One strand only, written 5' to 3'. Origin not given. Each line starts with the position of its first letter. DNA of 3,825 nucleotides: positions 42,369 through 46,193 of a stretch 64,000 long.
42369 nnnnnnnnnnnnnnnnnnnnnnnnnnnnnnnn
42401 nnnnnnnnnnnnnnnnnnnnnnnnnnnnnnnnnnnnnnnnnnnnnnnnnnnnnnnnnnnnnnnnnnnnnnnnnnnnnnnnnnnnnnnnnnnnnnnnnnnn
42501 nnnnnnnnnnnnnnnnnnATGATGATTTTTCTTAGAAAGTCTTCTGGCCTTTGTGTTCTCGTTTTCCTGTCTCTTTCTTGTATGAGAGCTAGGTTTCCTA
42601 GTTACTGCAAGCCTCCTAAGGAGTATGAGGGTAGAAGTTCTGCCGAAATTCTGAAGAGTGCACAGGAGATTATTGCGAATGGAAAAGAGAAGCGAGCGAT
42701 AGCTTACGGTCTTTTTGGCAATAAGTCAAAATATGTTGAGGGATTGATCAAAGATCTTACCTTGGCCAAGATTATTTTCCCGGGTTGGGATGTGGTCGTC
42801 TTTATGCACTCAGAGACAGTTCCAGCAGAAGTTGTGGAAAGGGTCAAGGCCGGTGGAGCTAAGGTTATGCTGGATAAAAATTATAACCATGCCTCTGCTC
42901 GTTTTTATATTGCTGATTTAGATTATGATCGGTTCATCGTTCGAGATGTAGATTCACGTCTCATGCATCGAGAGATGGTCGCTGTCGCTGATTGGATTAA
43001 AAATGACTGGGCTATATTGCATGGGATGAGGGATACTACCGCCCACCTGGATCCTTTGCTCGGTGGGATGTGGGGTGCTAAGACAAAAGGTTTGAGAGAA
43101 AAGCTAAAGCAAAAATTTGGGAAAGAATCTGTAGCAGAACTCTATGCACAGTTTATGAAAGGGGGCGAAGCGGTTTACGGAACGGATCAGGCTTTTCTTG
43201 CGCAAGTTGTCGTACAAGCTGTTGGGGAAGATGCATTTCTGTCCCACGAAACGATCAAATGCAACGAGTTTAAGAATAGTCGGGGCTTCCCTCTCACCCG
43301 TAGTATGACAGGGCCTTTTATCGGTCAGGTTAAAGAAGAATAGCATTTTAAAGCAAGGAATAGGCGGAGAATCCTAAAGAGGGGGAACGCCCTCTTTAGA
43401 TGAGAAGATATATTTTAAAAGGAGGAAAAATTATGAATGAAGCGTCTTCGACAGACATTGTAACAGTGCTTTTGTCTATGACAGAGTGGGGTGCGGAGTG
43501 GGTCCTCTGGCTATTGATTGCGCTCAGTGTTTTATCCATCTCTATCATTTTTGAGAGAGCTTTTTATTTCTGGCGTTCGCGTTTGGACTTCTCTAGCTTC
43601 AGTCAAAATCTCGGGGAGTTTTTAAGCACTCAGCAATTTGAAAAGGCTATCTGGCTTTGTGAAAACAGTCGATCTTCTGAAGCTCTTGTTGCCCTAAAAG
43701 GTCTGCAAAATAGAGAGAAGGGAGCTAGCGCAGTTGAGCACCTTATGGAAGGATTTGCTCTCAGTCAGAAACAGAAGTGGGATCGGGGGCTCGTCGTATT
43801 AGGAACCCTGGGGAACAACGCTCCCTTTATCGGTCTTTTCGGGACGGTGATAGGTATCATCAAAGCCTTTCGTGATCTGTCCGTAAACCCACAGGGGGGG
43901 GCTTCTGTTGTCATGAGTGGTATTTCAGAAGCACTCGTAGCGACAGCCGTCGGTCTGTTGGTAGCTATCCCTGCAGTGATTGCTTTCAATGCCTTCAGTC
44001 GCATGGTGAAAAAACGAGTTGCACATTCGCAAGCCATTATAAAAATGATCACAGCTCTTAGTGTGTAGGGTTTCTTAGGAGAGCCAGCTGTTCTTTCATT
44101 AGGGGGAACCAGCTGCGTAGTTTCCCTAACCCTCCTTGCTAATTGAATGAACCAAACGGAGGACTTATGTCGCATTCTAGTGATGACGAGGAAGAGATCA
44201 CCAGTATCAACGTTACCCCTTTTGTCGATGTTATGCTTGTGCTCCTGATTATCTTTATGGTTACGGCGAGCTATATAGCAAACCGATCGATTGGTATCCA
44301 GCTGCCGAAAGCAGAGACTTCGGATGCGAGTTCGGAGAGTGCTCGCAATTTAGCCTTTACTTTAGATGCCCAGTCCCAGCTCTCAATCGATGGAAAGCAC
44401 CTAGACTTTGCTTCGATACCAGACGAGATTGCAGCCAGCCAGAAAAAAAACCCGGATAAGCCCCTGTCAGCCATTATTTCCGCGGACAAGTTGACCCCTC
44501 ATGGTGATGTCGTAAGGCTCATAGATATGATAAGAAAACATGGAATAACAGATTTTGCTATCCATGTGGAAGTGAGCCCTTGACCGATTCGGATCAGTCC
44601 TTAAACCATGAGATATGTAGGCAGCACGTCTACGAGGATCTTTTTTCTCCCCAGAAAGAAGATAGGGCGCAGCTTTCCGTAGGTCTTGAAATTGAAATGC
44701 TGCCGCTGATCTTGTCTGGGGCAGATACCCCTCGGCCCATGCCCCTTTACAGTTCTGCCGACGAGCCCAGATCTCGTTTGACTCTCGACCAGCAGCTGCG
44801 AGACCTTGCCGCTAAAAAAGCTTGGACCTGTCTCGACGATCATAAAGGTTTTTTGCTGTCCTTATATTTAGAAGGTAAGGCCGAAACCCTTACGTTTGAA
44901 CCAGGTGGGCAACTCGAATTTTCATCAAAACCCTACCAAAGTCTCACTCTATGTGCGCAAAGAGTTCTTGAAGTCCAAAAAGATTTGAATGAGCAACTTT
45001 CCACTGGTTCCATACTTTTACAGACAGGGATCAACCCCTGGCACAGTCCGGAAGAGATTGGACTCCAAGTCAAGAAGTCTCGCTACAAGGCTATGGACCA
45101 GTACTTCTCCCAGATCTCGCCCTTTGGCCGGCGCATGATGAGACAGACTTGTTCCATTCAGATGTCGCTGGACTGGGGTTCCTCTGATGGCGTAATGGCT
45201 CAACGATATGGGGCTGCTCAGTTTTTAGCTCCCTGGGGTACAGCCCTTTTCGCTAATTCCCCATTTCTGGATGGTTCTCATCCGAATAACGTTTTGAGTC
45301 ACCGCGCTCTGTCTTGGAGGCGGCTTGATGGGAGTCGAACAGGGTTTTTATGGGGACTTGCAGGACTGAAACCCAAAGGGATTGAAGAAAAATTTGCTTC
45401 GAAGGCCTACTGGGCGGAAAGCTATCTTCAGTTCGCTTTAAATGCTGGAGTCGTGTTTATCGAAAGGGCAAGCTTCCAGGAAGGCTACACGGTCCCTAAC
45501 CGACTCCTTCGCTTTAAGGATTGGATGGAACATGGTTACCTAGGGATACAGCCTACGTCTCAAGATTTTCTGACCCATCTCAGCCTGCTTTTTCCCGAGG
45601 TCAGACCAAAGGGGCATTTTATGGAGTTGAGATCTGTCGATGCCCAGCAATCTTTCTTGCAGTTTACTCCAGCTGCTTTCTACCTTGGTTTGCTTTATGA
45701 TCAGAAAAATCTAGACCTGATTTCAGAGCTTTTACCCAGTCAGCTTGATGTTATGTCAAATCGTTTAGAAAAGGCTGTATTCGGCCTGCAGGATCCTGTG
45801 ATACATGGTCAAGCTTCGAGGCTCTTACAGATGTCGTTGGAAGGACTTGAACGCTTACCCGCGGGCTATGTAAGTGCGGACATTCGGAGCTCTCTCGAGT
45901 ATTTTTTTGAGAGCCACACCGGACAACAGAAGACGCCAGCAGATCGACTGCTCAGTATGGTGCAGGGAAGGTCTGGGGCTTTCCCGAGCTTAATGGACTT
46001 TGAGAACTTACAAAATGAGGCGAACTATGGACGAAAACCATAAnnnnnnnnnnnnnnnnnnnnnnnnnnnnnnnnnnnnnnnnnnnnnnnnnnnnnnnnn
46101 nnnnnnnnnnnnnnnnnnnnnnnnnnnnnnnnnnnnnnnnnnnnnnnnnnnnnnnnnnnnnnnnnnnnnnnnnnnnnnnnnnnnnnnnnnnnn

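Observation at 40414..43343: An overlapping four-gene operon alternates small barrel-like proteins with envelope-enzyme-like proteins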

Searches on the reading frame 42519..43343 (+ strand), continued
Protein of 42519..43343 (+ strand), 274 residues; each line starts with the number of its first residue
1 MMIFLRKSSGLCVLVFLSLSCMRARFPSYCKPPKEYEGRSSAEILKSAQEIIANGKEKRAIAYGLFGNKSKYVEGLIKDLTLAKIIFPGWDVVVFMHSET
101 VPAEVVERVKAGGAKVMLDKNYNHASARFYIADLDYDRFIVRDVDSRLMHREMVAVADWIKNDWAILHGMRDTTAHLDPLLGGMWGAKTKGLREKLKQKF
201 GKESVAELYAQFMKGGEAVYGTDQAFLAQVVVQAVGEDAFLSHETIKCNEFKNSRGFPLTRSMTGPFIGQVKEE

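Call 84: find_related_loci(query=A1, collection=viral_contigs, flank=5000)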
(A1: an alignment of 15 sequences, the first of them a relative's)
Query A1 (273 aa) in viral_contigs; peptide patterns used: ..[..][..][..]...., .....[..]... (x = any residue, [..] = any of these).
68 stretches matched a pattern; 18 encode a relative of the query (tblastn E <= 1e-3); 18 distinct loci.
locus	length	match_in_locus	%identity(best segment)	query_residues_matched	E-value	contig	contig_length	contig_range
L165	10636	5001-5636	33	55-270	1e-27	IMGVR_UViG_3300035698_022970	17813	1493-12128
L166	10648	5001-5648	33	56-272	1e-27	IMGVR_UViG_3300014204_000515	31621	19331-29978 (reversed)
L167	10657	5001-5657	30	52-273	6e-24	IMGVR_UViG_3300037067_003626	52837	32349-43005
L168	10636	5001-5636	31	57-269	1e-23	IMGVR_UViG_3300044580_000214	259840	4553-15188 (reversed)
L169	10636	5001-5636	31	57-269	1e-23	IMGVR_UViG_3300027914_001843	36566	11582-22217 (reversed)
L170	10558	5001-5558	31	56-257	9e-22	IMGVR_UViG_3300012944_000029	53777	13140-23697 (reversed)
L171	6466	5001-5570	33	57-249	2e-21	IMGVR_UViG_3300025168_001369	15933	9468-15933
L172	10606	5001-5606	31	55-259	8e-21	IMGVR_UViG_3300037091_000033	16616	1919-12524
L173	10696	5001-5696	30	57-270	2e-20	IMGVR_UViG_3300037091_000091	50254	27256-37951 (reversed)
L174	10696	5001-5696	30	57-270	2e-20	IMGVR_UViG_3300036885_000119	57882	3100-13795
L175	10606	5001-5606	30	55-259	3e-20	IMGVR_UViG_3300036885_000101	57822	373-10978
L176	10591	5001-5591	32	57-235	3e-20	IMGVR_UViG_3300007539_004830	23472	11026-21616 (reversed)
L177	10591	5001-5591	32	57-235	3e-20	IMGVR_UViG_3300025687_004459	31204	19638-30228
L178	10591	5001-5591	32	57-235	3e-20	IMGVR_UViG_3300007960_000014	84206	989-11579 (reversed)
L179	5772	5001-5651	29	57-269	3e-20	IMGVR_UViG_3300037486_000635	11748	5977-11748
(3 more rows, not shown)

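Call 85: find_related_loci(query=A1, collection=metagenome_contigs, flank=5000)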
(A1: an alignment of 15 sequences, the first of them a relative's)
Query A1 (273 aa) in metagenome_contigs; peptide patterns used: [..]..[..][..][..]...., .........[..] (x = any residue, [..] = any of these).
231 stretches matched a pattern; 109 encode a relative of the query (tblastn E <= 1e-3); the best 80 are kept; 80 distinct loci.
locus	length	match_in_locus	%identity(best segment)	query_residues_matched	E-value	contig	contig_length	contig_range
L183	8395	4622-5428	60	10-273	3e-109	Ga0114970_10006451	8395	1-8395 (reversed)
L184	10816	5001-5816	55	2-268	1e-93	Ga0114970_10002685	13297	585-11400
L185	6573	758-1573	55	2-268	9e-94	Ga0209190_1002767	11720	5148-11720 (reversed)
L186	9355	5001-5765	49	7-260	1e-83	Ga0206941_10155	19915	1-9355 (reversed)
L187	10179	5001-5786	47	10-271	5e-80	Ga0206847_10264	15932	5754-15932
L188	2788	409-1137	43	10-258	6e-65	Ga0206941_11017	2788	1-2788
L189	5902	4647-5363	44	13-258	8e-65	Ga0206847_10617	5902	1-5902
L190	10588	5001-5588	39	61-270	9e-41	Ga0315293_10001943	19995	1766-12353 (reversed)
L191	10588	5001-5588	39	61-270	9e-41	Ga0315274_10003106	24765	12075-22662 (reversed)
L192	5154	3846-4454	39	54-270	3e-40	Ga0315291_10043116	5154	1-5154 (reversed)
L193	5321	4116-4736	39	54-270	2e-40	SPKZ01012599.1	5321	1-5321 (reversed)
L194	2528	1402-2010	39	54-270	2e-40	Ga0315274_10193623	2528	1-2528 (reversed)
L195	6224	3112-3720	38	54-270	3e-40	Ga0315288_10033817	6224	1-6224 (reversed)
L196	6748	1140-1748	38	54-270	9e-40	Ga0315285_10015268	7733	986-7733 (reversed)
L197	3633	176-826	38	46-270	2e-35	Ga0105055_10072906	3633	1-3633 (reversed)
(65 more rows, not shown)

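Call 91: search_dna_similar(query=window:42519-43343:+, collection=phages, mode=protein, max_evalue=0.001, max_rows=15)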
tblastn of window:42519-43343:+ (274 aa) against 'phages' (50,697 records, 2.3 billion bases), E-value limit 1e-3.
Records with a match: 6; places in all: 6; records where one place covers at least 80% of the query: 0.
Best place of each record, by identity: <60% 6.
By first word of the organism name: uncultured 2; Acinetobacter 2; Synechococcus 2.
By host as written in the record: - 4; Synechococcus sp. KCZYC6 2.
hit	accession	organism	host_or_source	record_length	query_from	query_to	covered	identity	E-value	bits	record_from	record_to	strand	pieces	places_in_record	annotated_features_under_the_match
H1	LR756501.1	uncultured phage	metagenomic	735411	58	274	79%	28.8%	3e-15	81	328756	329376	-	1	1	record has no annotation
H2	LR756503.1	uncultured phage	metagenomic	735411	58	274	79%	28.8%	3e-15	81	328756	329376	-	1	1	record has no annotation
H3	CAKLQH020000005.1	Acinetobacter phage MD-2021a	not known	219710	55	189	49%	36.2%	2e-16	85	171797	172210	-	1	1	Predicted O-linked N-acetylglucosamine transferase, SPINDLY family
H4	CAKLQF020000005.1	Acinetobacter phage MD-2021a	not known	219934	55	189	49%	36.2%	2e-16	85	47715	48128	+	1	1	Predicted O-linked N-acetylglucosamine transferase, SPINDLY family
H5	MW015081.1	Synechococcus phage S-SRM01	Synechococcus sp. KCZYC6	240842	59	198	51%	32.7%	1e-15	82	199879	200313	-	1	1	hypothetical protein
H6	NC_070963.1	Synechococcus phage S-SRM01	Synechococcus sp. KCZYC6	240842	59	198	51%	32.7%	1e-15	82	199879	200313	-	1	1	hypothetical protein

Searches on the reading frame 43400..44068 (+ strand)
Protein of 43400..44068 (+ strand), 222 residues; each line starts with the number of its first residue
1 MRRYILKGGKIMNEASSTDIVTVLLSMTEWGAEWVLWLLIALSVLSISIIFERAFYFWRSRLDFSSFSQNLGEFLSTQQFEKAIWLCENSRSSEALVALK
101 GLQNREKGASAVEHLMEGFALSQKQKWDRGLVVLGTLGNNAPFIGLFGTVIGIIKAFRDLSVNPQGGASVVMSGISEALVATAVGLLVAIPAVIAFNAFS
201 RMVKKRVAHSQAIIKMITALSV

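Call 52: search_protein_families(library=pfam, proteins=[window:43400-44068:+], max_evalue=0.00001)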
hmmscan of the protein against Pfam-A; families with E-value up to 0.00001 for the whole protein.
window:43400-44068:+ (222 aa): 1 family
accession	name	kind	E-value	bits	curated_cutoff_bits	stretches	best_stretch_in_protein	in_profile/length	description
PF01618.21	MotA_ExbB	-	2.1e-31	108.8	22.9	1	92-209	4-124/127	MotA/TolQ/ExbB proton channel family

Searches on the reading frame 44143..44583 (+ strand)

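Call 52: search_protein_families(library=pfam, proteins=[window:44143-44583:+], max_evalue=0.00001)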
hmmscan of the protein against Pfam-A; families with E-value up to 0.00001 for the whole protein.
window:44143-44583:+ (146 aa): 1 family
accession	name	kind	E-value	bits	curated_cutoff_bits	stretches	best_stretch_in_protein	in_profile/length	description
PF02472.21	ExbD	-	1.3e-27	96.8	25.4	1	16-143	2-126/128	Biopolymer transport protein ExbD/TolR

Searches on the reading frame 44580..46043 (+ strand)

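Call 52: search_protein_families(library=pfam, proteins=[window:44580-46043:+], max_evalue=0.00001)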
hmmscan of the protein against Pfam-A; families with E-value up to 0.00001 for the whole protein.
window:44580-46043:+ (487 aa): 1 family
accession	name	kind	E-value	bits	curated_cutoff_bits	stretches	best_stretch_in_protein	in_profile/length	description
PF04107.18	GCS2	-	1.3e-27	97.3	21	1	104-364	39-267/291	Glutamate-cysteine ligase family 2(GCS2)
